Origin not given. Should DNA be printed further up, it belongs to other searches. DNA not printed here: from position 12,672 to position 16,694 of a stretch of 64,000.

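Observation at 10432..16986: NuoE-like, NuoF-like and giant GltD-containing fusion: candidate Bfu/Stn-type electron-bifurcating NAD(P)H module without a hydrogenase or formate dehydrogenase active site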

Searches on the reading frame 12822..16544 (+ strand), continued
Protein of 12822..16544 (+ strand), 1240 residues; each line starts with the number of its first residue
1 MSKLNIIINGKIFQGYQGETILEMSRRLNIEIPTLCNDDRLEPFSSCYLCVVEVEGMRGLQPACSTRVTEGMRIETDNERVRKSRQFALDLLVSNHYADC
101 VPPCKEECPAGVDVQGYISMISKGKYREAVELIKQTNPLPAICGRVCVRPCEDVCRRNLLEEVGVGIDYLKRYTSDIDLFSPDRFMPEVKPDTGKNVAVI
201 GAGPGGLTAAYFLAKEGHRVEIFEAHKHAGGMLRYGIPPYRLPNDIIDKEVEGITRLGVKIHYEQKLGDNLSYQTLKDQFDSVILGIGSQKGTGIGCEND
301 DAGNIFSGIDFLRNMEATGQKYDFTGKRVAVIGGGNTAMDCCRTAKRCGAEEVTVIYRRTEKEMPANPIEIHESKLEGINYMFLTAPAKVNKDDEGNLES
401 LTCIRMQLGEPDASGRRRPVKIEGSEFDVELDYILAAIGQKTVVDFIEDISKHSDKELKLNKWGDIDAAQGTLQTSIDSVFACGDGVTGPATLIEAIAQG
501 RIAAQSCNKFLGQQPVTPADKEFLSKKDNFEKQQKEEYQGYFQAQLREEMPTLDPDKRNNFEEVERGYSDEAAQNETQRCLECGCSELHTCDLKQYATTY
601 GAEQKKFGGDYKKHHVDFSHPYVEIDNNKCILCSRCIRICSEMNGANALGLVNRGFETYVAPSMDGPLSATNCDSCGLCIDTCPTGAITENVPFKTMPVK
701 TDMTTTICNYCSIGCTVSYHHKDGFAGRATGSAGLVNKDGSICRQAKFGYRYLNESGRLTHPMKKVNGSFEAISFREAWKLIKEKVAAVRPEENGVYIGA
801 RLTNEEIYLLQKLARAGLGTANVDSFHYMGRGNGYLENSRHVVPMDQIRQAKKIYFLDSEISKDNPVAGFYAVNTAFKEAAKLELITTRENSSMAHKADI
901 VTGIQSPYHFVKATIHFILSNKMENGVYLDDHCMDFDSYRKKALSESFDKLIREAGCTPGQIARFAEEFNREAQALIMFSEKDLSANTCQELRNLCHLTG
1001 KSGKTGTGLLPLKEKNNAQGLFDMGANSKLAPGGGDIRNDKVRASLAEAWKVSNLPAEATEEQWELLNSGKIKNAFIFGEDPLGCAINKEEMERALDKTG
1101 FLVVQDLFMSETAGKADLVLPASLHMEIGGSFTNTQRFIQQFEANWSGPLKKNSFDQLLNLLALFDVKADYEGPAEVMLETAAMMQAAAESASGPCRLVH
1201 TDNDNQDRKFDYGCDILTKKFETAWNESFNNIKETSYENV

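Call 15: find_related_loci(query=window:12822-16544:+, collection=genome_contigs, flank=6000)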
Query window:12822-16544:+ (1240 aa) in genome_contigs; peptide patterns used: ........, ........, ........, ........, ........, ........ (x = any residue, [..] = any of these).
599 stretches matched a pattern (row limit reached: there are more); 545 encode a relative of the query (tblastn E <= 1e-3); the best 80 are kept; 80 distinct loci.
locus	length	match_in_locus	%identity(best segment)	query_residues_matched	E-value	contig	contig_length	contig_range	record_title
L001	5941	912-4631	86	1-1240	0e+0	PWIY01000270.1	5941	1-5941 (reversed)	MAG: Bacteroidales bacterium isolate CSSed10_126 CS-Sed10-C43860, whole genome shotgun sequence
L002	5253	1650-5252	73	1-1202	0e+0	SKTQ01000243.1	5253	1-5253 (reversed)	MAG: Bacteroidales bacterium isolate CSSed162cmA_70R1 CSSed16-2cmA-80563, whole genome shotgun sequence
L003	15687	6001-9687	71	1-1230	0e+0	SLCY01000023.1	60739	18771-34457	MAG: Bacteroidales bacterium isolate CSSed162cmB_525 CSSed16-2cmB-322, whole genome shotgun sequence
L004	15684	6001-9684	71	1-1231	0e+0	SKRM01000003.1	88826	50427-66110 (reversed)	MAG: Bacteroidales bacterium isolate CSSed162cmA_488 CSSed16-2cmA-88, whole genome shotgun sequence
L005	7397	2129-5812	70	1-1229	0e+0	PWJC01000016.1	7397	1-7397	MAG: Bacteroidales bacterium isolate CSSed10_131 CS-Sed10-C30458, whole genome shotgun sequence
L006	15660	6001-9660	67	1-1222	0e+0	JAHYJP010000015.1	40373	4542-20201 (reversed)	MAG: Bacteroidales bacterium isolate KA25 NODE_558_length_40373_cov_6.261318, whole genome shotgun sequence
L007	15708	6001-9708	66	1-1236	0e+0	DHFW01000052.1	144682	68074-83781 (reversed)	MAG TPA_asm: Bacteroidales bacterium UBA4814 UBA4814_contig_3158, whole genome shotgun sequence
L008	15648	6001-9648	68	1-1217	0e+0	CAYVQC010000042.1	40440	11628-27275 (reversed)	MAG TPA_asm: uncultured Bacteroidales bacterium isolate SRP252850_co1_394 genome assembly, contig: NODE_1495_length_4044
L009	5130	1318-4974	68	1-1220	0e+0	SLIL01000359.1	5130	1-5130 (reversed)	MAG: Bacteroidales bacterium isolate CSSed165cm_199 CSSed16-5cm-83252, whole genome shotgun sequence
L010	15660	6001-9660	67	1-1222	0e+0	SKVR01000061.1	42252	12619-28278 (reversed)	MAG: Bacteroidales bacterium isolate CSSed162cmB_168 CSSed16-2cmB-938, whole genome shotgun sequence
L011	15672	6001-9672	66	1-1225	0e+0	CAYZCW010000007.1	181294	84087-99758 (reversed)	MAG TPA_asm: uncultured Bacteroidales bacterium isolate SRP241341_co1_227 genome assembly, contig: NODE_71_length_181294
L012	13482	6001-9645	66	1-1217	0e+0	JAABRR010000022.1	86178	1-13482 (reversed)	MAG: Sphingobacteriia bacterium isolate S07.Bin180 NODE_22_length_86178_cov_6.63104, whole genome shotgun sequence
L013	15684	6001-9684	74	1-1230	0e+0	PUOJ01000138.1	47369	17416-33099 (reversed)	MAG: Bacteroidales bacterium isolate B1Sed10_143R1 B1-Sed10-C423, whole genome shotgun sequence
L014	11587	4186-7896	65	1-1234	0e+0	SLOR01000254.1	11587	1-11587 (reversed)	MAG: Bacteroidales bacterium isolate CSSed165cm_466 CSSed16-5cm-19913, whole genome shotgun sequence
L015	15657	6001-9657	65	1-1221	0e+0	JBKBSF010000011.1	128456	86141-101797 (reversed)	MAG: Bacteroidales bacterium isolate 21H_022.bin.26 NODE_12_length_128456_cov_6.585119, whole genome shotgun sequence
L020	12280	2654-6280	63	1-1240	0e+0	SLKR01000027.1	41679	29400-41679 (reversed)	MAG: Bacteroidales bacterium isolate CSSed165cm_279 CSSed16-5cm-1068, whole genome shotgun sequence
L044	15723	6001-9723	59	2-1240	0e+0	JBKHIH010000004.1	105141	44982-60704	MAG: Thiohalospira sp. isolate D1M13_4 NODE_13_length_105141_cov_6.833279, whole genome shotgun sequence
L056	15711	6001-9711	58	3-1240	0e+0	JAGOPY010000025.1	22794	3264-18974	MAG: Bacteroidales bacterium isolate Go_SlDig_bin_433 Go_SlDig_6340_length_22794_cov_53.810165, whole genome shotgun seq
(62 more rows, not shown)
